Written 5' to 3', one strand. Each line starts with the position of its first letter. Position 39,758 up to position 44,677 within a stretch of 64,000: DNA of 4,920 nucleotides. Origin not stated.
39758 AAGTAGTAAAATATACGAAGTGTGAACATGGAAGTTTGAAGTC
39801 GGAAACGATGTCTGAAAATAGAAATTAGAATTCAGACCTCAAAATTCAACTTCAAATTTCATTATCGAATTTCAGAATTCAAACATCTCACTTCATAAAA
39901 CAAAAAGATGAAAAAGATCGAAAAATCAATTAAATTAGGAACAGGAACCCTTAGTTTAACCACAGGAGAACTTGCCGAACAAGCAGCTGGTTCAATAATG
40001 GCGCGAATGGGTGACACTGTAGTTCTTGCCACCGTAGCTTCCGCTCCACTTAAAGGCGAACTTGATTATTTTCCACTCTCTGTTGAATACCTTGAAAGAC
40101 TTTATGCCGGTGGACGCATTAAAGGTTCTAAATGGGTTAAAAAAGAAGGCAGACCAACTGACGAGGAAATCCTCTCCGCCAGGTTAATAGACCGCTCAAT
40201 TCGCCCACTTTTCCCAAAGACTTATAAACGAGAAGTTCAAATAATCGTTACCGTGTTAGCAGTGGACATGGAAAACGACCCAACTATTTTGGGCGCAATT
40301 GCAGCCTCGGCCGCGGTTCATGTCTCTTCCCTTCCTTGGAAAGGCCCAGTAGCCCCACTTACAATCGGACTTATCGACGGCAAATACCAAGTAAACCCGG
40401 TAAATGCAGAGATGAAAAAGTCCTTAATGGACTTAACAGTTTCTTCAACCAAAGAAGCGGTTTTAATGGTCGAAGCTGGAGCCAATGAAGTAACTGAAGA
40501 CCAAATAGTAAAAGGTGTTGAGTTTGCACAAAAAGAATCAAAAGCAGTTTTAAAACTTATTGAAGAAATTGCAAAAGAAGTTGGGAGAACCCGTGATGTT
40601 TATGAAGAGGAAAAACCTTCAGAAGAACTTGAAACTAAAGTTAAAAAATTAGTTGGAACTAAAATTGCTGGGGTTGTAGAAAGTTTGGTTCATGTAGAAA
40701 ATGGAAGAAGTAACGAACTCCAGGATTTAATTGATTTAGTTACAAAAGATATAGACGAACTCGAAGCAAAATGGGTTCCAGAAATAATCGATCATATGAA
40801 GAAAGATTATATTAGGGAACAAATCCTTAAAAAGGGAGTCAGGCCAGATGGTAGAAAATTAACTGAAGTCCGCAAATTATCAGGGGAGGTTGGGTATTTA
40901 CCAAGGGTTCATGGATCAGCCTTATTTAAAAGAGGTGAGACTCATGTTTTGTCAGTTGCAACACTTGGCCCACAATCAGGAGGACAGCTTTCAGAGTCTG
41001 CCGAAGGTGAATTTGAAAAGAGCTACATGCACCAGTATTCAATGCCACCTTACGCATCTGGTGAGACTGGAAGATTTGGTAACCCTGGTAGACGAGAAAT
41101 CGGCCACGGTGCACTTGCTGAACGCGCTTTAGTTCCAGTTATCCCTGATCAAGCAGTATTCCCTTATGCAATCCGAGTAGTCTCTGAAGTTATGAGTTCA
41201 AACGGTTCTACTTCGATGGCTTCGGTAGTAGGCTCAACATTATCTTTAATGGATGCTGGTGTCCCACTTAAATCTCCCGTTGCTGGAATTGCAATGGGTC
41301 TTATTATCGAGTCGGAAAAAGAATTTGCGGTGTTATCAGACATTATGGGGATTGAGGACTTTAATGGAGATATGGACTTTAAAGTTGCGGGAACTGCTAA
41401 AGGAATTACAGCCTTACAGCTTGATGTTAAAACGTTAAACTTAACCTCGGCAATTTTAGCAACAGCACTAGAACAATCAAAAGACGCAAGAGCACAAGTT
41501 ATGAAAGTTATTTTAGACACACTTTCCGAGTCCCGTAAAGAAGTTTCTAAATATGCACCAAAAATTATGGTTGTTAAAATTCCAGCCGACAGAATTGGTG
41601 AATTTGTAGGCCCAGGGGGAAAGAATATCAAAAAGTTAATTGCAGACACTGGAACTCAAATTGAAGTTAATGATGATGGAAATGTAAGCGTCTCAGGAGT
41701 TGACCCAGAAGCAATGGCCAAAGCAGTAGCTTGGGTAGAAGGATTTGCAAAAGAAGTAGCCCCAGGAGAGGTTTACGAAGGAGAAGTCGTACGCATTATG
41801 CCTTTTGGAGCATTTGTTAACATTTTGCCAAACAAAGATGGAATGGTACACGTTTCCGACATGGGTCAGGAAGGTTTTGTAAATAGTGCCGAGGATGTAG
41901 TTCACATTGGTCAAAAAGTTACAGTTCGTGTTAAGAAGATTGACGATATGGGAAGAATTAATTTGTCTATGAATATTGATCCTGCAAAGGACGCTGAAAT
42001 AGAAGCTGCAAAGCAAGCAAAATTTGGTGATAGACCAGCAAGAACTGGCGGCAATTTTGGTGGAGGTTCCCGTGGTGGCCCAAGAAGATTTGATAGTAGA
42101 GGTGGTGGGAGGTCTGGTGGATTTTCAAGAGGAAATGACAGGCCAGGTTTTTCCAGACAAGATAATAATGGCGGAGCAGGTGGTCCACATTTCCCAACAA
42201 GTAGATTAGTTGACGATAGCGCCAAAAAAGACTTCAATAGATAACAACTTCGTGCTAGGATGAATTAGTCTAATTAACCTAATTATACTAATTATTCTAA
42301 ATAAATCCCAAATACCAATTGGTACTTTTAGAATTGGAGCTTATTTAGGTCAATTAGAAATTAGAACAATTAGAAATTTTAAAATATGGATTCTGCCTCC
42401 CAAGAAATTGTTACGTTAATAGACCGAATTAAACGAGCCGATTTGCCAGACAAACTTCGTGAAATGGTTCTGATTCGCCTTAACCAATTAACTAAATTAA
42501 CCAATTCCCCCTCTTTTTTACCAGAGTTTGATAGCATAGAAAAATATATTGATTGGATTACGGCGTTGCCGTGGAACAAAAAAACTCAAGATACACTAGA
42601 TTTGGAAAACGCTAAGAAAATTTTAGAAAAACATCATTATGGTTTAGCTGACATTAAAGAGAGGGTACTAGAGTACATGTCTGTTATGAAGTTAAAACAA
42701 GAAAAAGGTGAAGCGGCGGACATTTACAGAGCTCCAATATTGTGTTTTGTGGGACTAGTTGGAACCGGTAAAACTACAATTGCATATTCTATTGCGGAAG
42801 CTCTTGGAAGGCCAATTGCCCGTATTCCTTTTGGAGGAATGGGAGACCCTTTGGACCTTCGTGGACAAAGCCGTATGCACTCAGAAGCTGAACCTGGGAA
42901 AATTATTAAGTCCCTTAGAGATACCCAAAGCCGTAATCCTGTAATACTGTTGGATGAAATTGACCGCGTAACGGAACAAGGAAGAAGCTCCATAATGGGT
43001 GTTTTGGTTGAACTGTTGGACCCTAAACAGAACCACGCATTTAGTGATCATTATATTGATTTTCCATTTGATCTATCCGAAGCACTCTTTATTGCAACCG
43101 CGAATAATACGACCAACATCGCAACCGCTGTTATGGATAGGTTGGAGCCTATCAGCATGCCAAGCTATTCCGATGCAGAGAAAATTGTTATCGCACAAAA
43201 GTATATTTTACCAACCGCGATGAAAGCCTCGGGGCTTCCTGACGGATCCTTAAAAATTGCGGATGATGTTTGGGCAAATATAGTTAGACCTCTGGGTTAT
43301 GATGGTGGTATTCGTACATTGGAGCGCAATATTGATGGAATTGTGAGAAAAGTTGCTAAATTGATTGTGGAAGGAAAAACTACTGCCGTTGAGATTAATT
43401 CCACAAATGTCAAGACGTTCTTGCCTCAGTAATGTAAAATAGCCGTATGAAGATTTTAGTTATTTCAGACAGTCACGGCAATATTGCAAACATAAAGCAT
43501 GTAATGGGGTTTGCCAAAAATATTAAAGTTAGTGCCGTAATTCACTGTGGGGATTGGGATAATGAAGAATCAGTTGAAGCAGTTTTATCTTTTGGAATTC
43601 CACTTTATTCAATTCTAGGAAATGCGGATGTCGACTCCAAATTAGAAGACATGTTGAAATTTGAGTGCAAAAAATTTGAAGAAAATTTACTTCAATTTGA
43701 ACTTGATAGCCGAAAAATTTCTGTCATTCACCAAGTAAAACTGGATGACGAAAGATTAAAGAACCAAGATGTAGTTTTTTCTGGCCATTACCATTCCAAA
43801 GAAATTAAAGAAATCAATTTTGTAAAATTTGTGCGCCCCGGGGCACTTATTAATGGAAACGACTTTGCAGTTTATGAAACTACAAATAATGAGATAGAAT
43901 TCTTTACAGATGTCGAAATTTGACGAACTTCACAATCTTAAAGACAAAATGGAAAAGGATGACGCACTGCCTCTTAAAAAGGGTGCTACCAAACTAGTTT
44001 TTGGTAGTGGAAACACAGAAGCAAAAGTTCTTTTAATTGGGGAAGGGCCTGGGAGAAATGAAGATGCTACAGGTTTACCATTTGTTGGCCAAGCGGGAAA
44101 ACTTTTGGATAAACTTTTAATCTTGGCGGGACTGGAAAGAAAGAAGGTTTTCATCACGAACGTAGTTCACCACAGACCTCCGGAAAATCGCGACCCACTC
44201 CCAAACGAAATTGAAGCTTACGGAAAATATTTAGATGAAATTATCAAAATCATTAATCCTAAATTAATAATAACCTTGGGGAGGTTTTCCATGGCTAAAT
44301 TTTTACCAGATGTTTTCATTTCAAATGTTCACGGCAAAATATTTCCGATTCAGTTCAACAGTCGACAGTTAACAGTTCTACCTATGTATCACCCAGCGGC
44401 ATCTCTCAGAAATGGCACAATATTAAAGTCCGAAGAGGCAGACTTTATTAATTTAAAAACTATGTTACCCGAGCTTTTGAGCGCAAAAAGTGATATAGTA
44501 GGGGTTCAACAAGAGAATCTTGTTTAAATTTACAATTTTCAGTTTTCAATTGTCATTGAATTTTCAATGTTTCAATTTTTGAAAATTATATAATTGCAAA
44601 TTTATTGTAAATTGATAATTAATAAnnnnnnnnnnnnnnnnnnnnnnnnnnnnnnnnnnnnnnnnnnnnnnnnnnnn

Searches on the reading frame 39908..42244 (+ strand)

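Call 10: search_protein_families(library=pfam, proteins=[window:39908-42244:+], max_evalue=0.001)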
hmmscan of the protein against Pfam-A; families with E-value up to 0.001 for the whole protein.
window:39908-42244:+ (778 aa): 6 families
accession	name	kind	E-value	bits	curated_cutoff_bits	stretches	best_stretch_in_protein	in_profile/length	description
PF01138.27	RNase_PH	-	2.4e-50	170.7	25.5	2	320-453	1-130/130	3' exoribonuclease family, domain 1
PF03725.20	RNase_PH_C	-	1.2e-16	60.8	20.8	1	146-209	1-66/67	3' exoribonuclease family, domain 2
PF00575.29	S1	-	1.7e-16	60.8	22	1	617-688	2-73/74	S1 RNA binding domain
PF00013.35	KH_1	-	1.6e-11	44.2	21.5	1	555-611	3-65/66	KH domain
PF03726.19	PNPase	-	3.5e-08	34.2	24.6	1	240-317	1-81/81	Polyribonucleotide nucleotidyltransferase, RNA binding domain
PF23459.1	S1_RRP5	-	0.00096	20.1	27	0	618-681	2-64/72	RRP5 S1 domain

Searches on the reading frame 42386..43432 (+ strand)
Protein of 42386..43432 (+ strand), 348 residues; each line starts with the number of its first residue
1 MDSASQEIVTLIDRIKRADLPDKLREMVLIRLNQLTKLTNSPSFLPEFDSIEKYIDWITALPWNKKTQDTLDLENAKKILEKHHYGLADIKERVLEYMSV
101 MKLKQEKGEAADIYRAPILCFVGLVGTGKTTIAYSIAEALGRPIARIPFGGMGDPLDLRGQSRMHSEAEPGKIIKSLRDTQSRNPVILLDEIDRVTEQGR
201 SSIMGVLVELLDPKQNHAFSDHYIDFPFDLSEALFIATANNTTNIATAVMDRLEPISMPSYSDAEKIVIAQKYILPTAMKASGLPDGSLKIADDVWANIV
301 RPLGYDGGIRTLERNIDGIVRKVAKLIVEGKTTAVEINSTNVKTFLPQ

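Call 10: search_protein_families(library=pfam, proteins=[window:42386-43432:+], max_evalue=0.001)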
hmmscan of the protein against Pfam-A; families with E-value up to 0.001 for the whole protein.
window:42386-43432:+ (348 aa): 5 families
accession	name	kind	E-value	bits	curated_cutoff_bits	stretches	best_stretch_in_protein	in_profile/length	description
PF00004.35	AAA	-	1.3e-16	61.7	21.2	1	119-255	1-125/131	ATPase family associated with various cellular activities (AAA)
PF22667.2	Lon_lid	-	4.6e-10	39.4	27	1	280-332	1-54/57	Lon protease AAA+ ATPase lid domain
PF07728.20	AAA_5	-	4e-08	33.8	22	1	119-243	2-125/139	AAA domain (dynein-related subfamily)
PF13401.12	AAA_22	-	0.00019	22.2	27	0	115-212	4-109/130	AAA domain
PF07726.17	AAA_3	-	0.00048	20.4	27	1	123-209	6-88/131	ATPase family associated with various cellular activities (AAA)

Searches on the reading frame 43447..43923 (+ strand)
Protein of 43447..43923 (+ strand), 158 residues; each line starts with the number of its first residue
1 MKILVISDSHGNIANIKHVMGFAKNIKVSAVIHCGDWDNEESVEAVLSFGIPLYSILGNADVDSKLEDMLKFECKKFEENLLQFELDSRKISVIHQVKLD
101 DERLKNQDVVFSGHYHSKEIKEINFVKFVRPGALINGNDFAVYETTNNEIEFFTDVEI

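Call 10: search_protein_families(library=pfam, proteins=[window:43447-43923:+], max_evalue=0.001)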
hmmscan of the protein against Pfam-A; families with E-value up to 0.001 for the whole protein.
window:43447-43923:+ (158 aa): 3 families
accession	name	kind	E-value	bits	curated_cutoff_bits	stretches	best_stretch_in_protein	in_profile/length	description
PF12850.12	Metallophos_2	-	8.7e-24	84.7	27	1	1-135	1-136/154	Calcineurin-like phosphoesterase superfamily domain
PF00149.33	Metallophos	-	8.9e-10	39.7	21.5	1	1-91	1-93/191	Calcineurin-like phosphoesterase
PF14582.11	Metallophos_3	-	3.2e-05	23.8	28.2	0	106-152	210-256/259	Metallophosphoesterase, calcineurin superfamily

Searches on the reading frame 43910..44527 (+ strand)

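Call 11: search_protein_families(library=pfam, proteins=[window:43910-44527:+], max_evalue=0.001)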
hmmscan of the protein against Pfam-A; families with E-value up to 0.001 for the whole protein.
window:43910-44527:+ (205 aa): 1 family
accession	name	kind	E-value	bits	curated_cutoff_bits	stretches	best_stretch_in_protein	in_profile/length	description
PF03167.25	UDG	-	8.9e-33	113.8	24.3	1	31-173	1-129/141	Uracil DNA glycosylase superfamily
